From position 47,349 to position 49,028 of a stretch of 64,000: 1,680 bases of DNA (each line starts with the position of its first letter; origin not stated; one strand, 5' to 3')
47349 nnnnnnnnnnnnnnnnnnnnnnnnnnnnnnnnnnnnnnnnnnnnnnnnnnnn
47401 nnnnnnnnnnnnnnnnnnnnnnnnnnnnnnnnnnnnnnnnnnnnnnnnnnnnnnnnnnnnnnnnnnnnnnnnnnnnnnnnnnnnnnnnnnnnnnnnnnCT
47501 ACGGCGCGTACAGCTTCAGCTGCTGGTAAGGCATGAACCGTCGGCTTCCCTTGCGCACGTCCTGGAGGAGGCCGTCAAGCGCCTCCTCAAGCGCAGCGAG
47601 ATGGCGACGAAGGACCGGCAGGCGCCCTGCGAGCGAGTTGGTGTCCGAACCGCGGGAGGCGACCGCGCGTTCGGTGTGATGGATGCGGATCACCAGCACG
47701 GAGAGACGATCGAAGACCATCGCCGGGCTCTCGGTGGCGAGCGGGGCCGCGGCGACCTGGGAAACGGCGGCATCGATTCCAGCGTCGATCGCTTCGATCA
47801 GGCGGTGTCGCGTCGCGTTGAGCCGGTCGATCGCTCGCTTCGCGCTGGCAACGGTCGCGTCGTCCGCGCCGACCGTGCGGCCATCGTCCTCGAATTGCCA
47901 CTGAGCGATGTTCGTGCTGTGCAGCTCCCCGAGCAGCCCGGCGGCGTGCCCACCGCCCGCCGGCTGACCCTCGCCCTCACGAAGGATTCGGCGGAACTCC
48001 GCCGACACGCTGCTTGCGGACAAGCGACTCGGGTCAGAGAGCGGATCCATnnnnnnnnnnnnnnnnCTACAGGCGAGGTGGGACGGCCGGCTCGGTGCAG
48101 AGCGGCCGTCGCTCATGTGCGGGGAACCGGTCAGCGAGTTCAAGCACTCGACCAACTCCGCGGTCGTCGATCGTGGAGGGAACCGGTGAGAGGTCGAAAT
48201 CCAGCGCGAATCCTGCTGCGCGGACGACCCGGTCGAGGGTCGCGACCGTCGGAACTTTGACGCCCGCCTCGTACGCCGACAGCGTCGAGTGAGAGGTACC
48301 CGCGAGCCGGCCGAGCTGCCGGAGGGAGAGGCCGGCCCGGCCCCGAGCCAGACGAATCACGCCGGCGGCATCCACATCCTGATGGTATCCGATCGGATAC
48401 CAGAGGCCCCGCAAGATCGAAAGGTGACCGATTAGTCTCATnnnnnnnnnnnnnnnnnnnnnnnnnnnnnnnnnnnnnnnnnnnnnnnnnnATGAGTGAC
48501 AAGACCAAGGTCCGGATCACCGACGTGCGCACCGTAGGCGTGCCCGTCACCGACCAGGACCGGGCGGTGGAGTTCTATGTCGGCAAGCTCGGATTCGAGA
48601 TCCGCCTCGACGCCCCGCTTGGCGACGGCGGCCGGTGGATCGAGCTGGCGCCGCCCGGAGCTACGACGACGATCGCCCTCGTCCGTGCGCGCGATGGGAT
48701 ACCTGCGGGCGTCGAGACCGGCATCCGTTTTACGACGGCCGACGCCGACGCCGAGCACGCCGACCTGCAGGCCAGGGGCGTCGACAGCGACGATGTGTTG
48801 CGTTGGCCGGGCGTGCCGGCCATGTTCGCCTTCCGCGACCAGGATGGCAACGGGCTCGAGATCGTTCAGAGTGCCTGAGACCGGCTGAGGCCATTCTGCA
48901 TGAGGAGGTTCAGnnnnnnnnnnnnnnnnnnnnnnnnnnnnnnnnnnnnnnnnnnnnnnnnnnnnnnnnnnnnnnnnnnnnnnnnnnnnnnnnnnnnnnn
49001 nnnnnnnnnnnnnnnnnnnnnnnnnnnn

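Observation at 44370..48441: queD / divergent queC-like / GT9-like / propeller-like operon converging on an XRE / DUF4254-like pair, with no queE, folE, queF or tgt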

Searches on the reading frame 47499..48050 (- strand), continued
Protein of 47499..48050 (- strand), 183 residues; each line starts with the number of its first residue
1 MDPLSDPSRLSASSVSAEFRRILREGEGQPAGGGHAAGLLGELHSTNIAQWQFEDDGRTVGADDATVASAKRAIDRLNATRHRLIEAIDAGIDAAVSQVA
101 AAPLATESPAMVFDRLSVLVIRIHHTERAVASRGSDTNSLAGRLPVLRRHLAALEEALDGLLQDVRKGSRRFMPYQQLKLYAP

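Call 61: search_protein_families(library=pfam, proteins=[P0443, P0504, P0527, P0530, P0536, P0537, P0547, P0562, P0446, P0496], max_evalue=0.0001)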
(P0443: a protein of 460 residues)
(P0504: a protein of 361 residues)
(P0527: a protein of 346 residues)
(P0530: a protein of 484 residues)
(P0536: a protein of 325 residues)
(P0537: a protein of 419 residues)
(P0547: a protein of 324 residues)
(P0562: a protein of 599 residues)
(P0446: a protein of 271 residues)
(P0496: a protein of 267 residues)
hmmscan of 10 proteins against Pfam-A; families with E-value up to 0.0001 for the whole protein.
P0443 (460 aa): 2 families
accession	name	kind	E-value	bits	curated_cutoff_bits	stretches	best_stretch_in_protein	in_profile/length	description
PF14063.11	DUF4254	-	1.8e-22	80.2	27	1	133-224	8-103/144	Protein of unknown function (DUF4254)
PF07992.20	Pyr_redox_2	-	9.1e-08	32.3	26.1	1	29-71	245-287/291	Pyridine nucleotide-disulphide oxidoreductase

P0504 (361 aa): 1 family
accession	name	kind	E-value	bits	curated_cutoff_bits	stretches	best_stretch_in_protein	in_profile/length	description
PF14063.11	DUF4254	-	2.2e-29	102.6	27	1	30-158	4-142/144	Protein of unknown function (DUF4254)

P0527 (346 aa): 1 family
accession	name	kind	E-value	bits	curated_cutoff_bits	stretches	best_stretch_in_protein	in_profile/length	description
PF14063.11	DUF4254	-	6.7e-34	117.2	27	1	201-325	6-144/144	Protein of unknown function (DUF4254)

P0530 (484 aa): 5 families
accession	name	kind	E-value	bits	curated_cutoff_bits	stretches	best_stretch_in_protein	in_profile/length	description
PF14063.11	DUF4254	-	2.4e-53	180.3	27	1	48-189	2-143/144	Protein of unknown function (DUF4254)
PF00535.33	Glycos_transf_2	-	3.4e-14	53.6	23.3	1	220-338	2-115/168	Glycosyl transferase family 2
PF13632.12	Glyco_trans_2_3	-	2.8e-06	27.7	27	0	375-467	40-129/198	Glycosyl transferase family group 2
PF13641.12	Glyco_tranf_2_3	-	3.2e-06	27.8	27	1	216-445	1-195/230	Glycosyltransferase like family 2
PF13506.12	Glyco_transf_21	-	1.2e-05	25.3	21.7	0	297-344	26-73/174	Glycosyl transferase family 21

P0536 (325 aa): 1 family
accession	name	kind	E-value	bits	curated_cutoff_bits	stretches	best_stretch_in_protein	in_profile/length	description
PF14063.11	DUF4254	-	1.1e-44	152.2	27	1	162-301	3-142/144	Protein of unknown function (DUF4254)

P0537 (419 aa): 1 family
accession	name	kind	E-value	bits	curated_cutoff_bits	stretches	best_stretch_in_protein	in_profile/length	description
PF14063.11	DUF4254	-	4e-45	153.6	27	1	33-171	3-141/144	Protein of unknown function (DUF4254)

P0547 (324 aa): 1 family
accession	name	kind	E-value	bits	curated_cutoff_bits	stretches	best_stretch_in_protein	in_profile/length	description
PF14063.11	DUF4254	-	1.2e-43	148.8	27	1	163-298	7-142/144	Protein of unknown function (DUF4254)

P0562 (599 aa): 1 family
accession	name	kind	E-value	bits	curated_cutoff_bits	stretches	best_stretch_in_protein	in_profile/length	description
PF14063.11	DUF4254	-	1.3e-34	119.5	27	1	32-164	3-144/144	Protein of unknown function (DUF4254)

P0446 (271 aa): 2 families
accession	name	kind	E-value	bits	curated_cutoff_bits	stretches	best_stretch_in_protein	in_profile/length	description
PF14063.11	DUF4254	-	1.4e-19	70.8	27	1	183-267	4-91/144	Protein of unknown function (DUF4254)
PF07992.20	Pyr_redox_2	-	2e-12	47.6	26.1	1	1-132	158-291/291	Pyridine nucleotide-disulphide oxidoreductase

P0496 (267 aa): 1 family
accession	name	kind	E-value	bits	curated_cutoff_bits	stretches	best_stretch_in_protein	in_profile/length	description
PF14063.11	DUF4254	-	6.3e-33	114.1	27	1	121-245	5-143/144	Protein of unknown function (DUF4254)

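Call 68: find_encoding_contigs(protein=P0306, flank=7000, max_places=2)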
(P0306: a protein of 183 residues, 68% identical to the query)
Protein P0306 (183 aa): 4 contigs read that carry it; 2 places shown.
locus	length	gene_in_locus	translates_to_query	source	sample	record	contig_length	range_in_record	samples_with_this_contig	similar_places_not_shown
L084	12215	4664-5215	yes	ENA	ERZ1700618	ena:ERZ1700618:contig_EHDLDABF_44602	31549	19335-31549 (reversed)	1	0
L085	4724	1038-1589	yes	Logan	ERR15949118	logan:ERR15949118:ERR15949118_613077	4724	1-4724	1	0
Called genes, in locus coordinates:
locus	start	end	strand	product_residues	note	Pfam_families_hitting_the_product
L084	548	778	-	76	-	PF22513:FitA-like_RHH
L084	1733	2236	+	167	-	-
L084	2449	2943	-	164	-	-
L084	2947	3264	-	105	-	PF12844:HTH_19 (weak), PF13560:HTH_31, PF01381:HTH_3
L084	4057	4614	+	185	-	PF13738:Pyr_redox_3 (faint), PF07992:Pyr_redox_2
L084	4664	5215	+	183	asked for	PF14063:DUF4254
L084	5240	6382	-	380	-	-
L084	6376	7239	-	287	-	PF01075:Glyco_transf_9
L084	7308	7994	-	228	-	PF06508:QueC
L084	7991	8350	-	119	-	PF01242:PTPS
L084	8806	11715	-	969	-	PF02653:BPD_transp_2, PF00005:ABC_tran, PF13304:AAA_21 (faint)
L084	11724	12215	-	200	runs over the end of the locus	PF00005:ABC_tran, PF12399:BCA_ABC_TP_C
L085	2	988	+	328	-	?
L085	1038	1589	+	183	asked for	PF14063:DUF4254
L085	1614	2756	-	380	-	-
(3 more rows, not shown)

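Call 69: find_encoding_contigs(protein=P0304, flank=7000, max_places=1)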
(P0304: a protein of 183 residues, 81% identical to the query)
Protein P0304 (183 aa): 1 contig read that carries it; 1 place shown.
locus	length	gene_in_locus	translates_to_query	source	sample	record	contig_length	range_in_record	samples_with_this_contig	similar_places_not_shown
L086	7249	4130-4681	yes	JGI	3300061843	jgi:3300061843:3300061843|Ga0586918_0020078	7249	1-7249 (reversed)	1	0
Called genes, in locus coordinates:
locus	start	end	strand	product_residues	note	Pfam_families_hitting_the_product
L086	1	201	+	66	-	?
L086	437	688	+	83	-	-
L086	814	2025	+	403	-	PF13360:PQQ_2, PF13570:Beta-prop_ACSF4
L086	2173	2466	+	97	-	PF01381:HTH_3, PF12844:HTH_19 (weak), PF13560:HTH_31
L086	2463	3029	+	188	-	-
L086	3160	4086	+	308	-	PF00070:Pyr_redox (faint), PF01134:GIDA (faint), PF03486:HI0933_like (faint), PF07992:Pyr_redox_2, PF12831:FAD_oxidored (weak), PF13738:Pyr_redox_3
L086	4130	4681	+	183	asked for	PF14063:DUF4254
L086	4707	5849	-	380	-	-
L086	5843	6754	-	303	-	PF01075:Glyco_transf_9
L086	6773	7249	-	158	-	?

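Call 77: find_related_loci(query=A5, collection=metagenome_contigs, flank=8000)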
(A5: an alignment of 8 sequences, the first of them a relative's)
Query A5 (203 aa) in metagenome_contigs; peptide patterns used: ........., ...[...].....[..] (x = any residue, [..] = any of these).
600 stretches matched a pattern (row limit reached: there are more); 583 encode a relative of the query (tblastn E <= 1e-3); the best 80 are kept; 80 distinct loci.
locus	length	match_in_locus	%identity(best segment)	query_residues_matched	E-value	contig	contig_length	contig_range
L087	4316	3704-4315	56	1-202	3e-72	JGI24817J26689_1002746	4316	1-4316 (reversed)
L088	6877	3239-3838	56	4-199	4e-71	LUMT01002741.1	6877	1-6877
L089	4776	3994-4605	54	1-202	1e-69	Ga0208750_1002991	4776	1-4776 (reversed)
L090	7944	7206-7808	51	3-200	2e-65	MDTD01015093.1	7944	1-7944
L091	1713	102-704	48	1-201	1e-59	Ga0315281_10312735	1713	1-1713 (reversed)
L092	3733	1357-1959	49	1-202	4e-57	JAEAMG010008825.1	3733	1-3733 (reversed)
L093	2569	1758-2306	51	18-201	9e-58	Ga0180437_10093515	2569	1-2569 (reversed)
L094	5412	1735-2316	49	4-198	2e-57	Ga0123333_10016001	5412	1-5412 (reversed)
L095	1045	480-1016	52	18-197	1e-60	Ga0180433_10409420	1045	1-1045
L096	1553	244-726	52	34-199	3e-58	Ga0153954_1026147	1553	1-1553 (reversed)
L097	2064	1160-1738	47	4-197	3e-56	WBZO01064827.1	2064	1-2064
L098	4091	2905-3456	49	18-198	2e-55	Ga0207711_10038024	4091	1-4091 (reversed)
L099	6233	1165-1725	50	21-203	2e-53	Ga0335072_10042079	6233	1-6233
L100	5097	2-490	52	37-199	4e-53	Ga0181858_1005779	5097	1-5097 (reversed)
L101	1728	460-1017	45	18-203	3e-54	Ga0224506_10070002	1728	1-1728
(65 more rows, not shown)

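Call 81: search_protein_families(library=pfam, alignment_id=A6, max_evalue=0.0001)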
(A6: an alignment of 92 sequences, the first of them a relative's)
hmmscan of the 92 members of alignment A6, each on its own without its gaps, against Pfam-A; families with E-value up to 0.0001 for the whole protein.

A. member 1, L087:2690-3694:+ (334 aa): 1 family
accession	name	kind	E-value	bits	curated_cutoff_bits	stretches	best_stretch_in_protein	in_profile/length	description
PF01075.23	Glyco_transf_9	-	8.7e-24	84.6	22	1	67-289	2-223/247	Glycosyltransferase family 9 (heptosyltransferase)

B. families by the number of members that match (of 92 scanned): 72 families (the first 25 are shown)
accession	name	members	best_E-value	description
PF01075.23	Glyco_transf_9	18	7.5e-46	Glycosyltransferase family 9 (heptosyltransferase)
PF07719.23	TPR_2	8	1.4e-14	Tetratricopeptide repeat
PF13428.12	TPR_14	8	6.9e-12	Tetratricopeptide repeat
PF13432.12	TPR_16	6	4.1e-09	Tetratricopeptide repeat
PF14559.12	TPR_19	5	2.2e-10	Tetratricopeptide repeat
PF04389.22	Peptidase_M28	4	2.6e-33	Peptidase family M28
PF14520.12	HHH_5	4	4.3e-11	Helix-hairpin-helix domain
PF13535.11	ATP-grasp_4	4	7.4e-11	ATP-grasp domain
PF00515.34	TPR_1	4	3.3e-08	Tetratricopeptide repeat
PF13424.12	TPR_12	4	1.1e-07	Tetratricopeptide repeat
PF14561.12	TPR_20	4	1.9e-06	Tetratricopeptide repeat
PF02826.25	2-Hacid_dh_C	3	5.5e-34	D-isomer specific 2-hydroxyacid dehydrogenase, NAD binding domain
PF00534.26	Glycos_transf_1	3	1.1e-32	Glycosyl transferases group 1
PF13692.12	Glyco_trans_1_4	3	3.1e-29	Glycosyl transferases group 1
PF13439.12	Glyco_transf_4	3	4.6e-19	Glycosyltransferase Family 4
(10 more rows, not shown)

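Call 83: search_protein_families(library=pfam, proteins=[P0493, P0531, P0562, P0475, P0563, P0504, P0537, P0527, P0536, P0547], max_evalue=0.05)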
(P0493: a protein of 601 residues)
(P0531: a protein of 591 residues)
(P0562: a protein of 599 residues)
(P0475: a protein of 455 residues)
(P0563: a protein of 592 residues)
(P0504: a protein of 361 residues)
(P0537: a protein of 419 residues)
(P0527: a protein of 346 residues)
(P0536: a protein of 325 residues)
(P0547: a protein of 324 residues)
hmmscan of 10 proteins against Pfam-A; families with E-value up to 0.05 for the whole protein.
P0493 (601 aa): 3 families
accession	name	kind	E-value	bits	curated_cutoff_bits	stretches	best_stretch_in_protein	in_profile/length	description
PF14063.11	DUF4254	-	1e-30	106.9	27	1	33-164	3-143/144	Protein of unknown function (DUF4254)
PF01909.29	NTP_transf_2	-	9.6e-05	23.1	21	1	379-424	7-53/93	Nucleotidyltransferase domain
PF13207.12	AAA_17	-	0.0073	17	27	1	199-302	5-118/136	AAA domain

P0531 (591 aa): 2 families
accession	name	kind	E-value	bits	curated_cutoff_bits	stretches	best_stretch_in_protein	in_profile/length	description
PF14063.11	DUF4254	-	2e-30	106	27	1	19-151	3-143/144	Protein of unknown function (DUF4254)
PF01909.29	NTP_transf_2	-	0.00023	21.9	21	1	372-405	13-43/93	Nucleotidyltransferase domain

P0562 (599 aa): 3 families
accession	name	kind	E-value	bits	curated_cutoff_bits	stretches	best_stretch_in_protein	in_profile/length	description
PF14063.11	DUF4254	-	1.3e-34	119.5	27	1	32-164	3-144/144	Protein of unknown function (DUF4254)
PF04102.17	SlyX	-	0.043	14.9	30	0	59-95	25-61/67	SlyX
PF19836.4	DUF6315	-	0.045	13.9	29.7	0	209-293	42-124/174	Family of unknown function (DUF6315)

P0475 (455 aa): 2 families
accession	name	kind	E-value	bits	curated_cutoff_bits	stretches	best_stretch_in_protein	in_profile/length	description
PF14063.11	DUF4254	-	5.9e-34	117.4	27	1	32-162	3-144/144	Protein of unknown function (DUF4254)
PF03245.18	Phage_lysis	-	0.0027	18.4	25.4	1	136-165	41-70/126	Bacteriophage Rz lysis protein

P0563 (592 aa): 2 families
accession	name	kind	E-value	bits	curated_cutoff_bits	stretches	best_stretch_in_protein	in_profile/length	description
PF14063.11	DUF4254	-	8.9e-22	77.9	27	1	442-572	2-144/144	Protein of unknown function (DUF4254)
PF01075.23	Glyco_transf_9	-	0.00045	20.1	22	1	212-309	103-199/247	Glycosyltransferase family 9 (heptosyltransferase)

P0504 (361 aa): 1 family
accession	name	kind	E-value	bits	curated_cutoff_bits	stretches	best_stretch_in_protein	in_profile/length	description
PF14063.11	DUF4254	-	2.2e-29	102.6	27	1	30-158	4-142/144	Protein of unknown function (DUF4254)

P0537 (419 aa): 2 families
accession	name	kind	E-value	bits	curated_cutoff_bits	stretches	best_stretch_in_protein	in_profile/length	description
PF14063.11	DUF4254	-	4e-45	153.6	27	1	33-171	3-141/144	Protein of unknown function (DUF4254)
PF15672.10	Mucin15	-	0.027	14.4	27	0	157-195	232-269/315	Cell-membrane associated Mucin15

P0527 (346 aa): 2 families
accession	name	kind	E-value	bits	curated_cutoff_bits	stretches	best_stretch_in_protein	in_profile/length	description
PF14063.11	DUF4254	-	6.7e-34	117.2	27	1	201-325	6-144/144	Protein of unknown function (DUF4254)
PF03597.20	FixS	-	0.038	14.2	23.1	0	296-315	24-43/44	Cytochrome oxidase maturation protein cbb3-type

P0536 (325 aa): 1 family
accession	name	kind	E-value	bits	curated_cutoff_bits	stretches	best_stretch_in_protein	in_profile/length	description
PF14063.11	DUF4254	-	1.1e-44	152.2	27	1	162-301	3-142/144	Protein of unknown function (DUF4254)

P0547 (324 aa): 1 family
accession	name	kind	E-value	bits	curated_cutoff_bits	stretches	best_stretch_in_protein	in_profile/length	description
PF14063.11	DUF4254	-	1.2e-43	148.8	27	1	163-298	7-142/144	Protein of unknown function (DUF4254)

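Call 93: find_encoding_contigs(protein=window:47499-48050:-, flank=6000, max_places=5)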
Protein window:47499-48050:- (183 aa): 8 contigs read that carry it; 5 places shown.
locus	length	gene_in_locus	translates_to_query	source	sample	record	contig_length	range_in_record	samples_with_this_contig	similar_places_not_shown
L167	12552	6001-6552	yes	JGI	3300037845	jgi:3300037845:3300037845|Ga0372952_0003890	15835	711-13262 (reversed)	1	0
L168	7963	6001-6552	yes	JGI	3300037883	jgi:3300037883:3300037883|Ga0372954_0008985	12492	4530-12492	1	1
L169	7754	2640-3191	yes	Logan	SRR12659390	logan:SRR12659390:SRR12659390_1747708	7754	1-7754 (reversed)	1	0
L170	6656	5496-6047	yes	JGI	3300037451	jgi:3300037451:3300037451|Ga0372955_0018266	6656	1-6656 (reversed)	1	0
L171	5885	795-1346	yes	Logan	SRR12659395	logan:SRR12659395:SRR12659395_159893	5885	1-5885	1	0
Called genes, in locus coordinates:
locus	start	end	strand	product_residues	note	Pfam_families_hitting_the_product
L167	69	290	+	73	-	-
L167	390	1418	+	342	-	PF19328:DAP_DH_C (weak)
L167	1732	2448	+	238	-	PF05988:DUF899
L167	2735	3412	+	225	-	PF05988:DUF899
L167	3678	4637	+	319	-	PF01699:Na_Ca_ex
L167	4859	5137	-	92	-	PF08922:DUF1905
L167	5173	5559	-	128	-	PF00903:Glyoxalase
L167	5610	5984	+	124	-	PF13560:HTH_31, PF12844:HTH_19 (faint), PF01381:HTH_3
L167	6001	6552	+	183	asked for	PF14063:DUF4254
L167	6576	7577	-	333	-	-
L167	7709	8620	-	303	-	PF01075:Glyco_transf_9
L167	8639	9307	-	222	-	PF06508:QueC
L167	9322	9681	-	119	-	PF01242:PTPS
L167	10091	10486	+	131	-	PF12680:SnoaL_2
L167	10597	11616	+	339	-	-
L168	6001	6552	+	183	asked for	PF14063:DUF4254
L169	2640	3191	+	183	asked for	PF14063:DUF4254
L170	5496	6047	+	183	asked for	PF14063:DUF4254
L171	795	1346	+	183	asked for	PF14063:DUF4254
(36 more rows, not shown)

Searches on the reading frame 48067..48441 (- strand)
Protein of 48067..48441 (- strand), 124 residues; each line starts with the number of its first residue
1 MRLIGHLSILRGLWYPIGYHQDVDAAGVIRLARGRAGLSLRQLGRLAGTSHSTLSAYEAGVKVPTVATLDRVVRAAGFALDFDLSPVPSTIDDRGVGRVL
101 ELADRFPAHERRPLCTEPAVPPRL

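Call 3: search_protein_families(library=pfam, proteins=[window:48067-48441:-], max_evalue=0.1)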
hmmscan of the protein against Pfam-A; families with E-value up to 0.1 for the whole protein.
window:48067-48441:- (124 aa): 5 families
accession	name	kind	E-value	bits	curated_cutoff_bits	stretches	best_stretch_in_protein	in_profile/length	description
PF13560.12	HTH_31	-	3.3e-11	43.8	27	1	28-78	5-56/64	Helix-turn-helix domain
PF01381.28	HTH_3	-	6.8e-10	39.3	23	1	29-78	1-50/55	Helix-turn-helix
PF12844.13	HTH_19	-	2.1e-05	24.8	30.2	1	29-74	4-49/64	Helix-turn-helix domain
PF13936.12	HTH_38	-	0.0085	16.2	27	1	35-55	18-38/44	Helix-turn-helix domain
PF20432.4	Xre-like-HTH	-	0.025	15.3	25.8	1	30-76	16-62/63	Antitoxin Xre-like helix-turn-helix domain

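Call 4: search_protein_families(library=ncbifam, proteins=[window:48067-48441:-], max_evalue=0.1)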
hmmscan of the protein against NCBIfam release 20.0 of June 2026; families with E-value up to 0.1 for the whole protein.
window:48067-48441:- (124 aa): 8 families
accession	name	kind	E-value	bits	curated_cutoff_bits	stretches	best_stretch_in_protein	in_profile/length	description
NF046032.1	TransRegSlrRBacil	equivalog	2.7e-05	24.3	250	1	28-76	5-54/149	HTH-type transcriptional regulator SlrR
NF007408.0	PRK09943.1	equivalog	6.3e-05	22.6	211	1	32-80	15-63/185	HTH-type transcriptional regulator PuuR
TIGR03070.1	couple_hipB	subfamily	0.00048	20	71.65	1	28-80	6-58/58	type II toxin-antitoxin system Y4mF family antitoxin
NF041951.1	phage_RstR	subfamily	0.0028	17.9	80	1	30-81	8-59/108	RstR family transcriptional repressor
NF006015.0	PRK08154.1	subfamily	0.0041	16.3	204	1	29-88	35-94/314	anaerobic benzoate catabolism transcriptional regulator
TIGR03830.1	CxxCG_CxxCG_HTH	subfamily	0.0045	16.8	61.8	1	28-67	69-108/127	type II TA system antitoxin MqsA family protein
NF003162.0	PRK04140.1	equivalog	0.017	14.1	263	1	18-66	121-168/317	transcriptional regulator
NF007257.0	PRK09706.1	subfamily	0.052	13.4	101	1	29-71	10-52/135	transcriptional repressor DicA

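Call 5: search_protein_families(library=padloc, proteins=[window:48067-48441:-], max_evalue=0.1)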
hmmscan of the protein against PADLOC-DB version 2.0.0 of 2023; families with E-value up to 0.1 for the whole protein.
window:48067-48441:- (124 aa): 12 families
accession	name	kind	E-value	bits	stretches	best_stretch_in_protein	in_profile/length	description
PDLC03949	RmrA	-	1.9e-07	28.3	1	29-93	7-71/363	-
PDLC02926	HTH_VI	-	8.4e-06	24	1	28-73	5-50/92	-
PDLC03947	RmrA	-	8.6e-06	22.8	1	29-90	16-77/383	-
PDLC03951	RmrA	-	1.3e-05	22.4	1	32-88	16-72/400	-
PDLC03946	RmrA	-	3.1e-05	20.9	1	29-96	7-74/357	-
PDLC04142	capH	-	0.0007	18.6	1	29-88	11-70/103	capH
PDLC03948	RmrA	-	0.002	15.1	1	30-88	14-74/397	-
PDLC03952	RmrA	-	0.002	15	1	30-82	28-80/395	-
PDLC03953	RmrA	-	0.003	14.8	1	29-82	10-63/373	-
PDLC03944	RmrA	-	0.0034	14.5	1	29-82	11-64/384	-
PDLC03954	RmrA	-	0.0047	13.9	1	29-82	15-68/380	-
PDLC03955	RmrA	-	0.012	12.9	1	29-82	25-78/371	-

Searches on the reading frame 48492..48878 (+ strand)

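Call 64: search_protein_families(library=pfam, proteins=[window:48492-48878:+], max_evalue=0.001)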
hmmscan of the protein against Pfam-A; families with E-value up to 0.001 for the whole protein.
window:48492-48878:+ (128 aa): 2 families
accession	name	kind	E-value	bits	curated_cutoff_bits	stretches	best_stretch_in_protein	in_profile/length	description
PF00903.31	Glyoxalase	-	2.3e-12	47.8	20.6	1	15-124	5-121/121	Glyoxalase/Bleomycin resistance protein/Dioxygenase superfamily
PF22677.2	Ble-like_N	-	0.00079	19.6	24.5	0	17-37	7-27/41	Bleomycin resistance protein-like N-terminal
